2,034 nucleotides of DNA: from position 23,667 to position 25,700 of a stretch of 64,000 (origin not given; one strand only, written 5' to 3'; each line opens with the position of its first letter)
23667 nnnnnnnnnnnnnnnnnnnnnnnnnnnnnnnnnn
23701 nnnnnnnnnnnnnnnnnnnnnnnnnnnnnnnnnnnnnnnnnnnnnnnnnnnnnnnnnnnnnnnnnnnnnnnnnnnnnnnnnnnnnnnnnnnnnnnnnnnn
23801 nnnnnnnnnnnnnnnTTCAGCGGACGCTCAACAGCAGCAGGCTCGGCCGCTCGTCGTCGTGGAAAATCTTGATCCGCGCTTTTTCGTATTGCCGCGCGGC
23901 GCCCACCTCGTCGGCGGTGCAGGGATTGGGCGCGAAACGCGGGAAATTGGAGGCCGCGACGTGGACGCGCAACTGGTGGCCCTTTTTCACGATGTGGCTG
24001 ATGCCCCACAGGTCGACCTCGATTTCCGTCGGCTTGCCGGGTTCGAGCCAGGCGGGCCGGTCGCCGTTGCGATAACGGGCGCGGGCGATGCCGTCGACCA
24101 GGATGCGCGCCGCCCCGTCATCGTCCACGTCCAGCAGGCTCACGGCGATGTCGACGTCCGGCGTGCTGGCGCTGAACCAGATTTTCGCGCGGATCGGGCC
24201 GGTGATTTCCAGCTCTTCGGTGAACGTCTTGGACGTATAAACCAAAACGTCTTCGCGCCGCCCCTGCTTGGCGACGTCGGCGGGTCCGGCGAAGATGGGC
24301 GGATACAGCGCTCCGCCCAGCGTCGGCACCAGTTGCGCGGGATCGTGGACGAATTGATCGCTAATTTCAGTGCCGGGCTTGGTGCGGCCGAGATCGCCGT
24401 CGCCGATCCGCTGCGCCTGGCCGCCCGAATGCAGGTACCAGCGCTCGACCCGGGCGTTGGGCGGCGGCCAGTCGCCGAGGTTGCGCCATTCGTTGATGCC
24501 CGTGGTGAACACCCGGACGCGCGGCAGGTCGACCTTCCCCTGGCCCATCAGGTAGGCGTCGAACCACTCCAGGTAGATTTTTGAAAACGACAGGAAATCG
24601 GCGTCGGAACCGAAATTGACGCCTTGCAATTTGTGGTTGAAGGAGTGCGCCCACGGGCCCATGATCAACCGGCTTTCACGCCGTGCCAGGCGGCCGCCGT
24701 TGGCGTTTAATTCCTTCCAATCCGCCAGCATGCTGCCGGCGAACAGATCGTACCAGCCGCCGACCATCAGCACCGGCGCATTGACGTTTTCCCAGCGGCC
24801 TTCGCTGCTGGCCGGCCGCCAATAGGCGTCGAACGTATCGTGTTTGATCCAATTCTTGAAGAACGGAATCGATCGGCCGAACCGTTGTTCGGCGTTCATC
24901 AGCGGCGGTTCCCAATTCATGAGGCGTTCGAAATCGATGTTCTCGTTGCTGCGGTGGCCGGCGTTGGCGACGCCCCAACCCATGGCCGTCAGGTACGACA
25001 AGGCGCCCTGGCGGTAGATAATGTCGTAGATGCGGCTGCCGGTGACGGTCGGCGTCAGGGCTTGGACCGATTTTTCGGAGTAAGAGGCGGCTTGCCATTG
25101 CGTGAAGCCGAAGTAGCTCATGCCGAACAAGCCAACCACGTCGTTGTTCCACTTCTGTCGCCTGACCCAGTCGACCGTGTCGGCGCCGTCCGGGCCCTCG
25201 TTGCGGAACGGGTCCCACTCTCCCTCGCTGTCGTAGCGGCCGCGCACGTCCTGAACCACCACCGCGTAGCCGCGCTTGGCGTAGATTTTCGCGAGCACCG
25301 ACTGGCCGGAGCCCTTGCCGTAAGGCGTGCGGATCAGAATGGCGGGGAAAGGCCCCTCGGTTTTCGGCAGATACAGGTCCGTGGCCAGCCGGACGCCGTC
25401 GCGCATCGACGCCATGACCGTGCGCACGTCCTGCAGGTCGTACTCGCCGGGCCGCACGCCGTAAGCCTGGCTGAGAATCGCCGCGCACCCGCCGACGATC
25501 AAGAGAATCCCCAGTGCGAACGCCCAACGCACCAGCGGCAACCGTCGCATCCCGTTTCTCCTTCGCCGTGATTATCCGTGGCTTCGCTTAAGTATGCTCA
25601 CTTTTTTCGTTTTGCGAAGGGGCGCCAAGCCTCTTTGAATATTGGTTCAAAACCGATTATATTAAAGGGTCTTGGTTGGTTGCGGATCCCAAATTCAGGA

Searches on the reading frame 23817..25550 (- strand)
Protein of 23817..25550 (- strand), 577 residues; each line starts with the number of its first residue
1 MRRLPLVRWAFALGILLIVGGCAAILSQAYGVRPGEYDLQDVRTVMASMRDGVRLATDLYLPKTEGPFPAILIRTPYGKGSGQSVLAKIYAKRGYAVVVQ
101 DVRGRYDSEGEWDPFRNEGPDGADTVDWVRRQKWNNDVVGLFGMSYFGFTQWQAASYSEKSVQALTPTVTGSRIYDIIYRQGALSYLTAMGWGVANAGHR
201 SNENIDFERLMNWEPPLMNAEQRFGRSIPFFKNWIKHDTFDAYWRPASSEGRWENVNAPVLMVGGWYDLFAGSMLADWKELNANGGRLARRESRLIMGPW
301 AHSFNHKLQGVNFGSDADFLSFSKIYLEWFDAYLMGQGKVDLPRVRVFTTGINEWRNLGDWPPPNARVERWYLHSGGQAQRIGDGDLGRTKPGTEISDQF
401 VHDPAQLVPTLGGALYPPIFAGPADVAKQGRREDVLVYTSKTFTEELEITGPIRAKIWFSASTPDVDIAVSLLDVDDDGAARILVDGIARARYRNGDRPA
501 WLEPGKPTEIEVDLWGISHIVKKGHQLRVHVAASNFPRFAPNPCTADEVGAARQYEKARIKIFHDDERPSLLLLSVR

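Call 38: search_protein_families(library=pfam, proteins=[window:23817-25550:-], max_evalue=0.0001)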
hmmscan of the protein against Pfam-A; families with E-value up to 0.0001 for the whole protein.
window:23817-25550:- (577 aa): 2 families
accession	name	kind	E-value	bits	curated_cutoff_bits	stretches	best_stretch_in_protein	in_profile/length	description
PF02129.25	Peptidase_S15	-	9.6e-62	209.5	23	1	51-303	1-261/262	X-Pro dipeptidyl-peptidase (S15 family)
PF08530.16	PepX_C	-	2.7e-43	148.8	22.5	1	341-572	5-216/217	X-Pro dipeptidyl-peptidase C-terminal non-catalytic domain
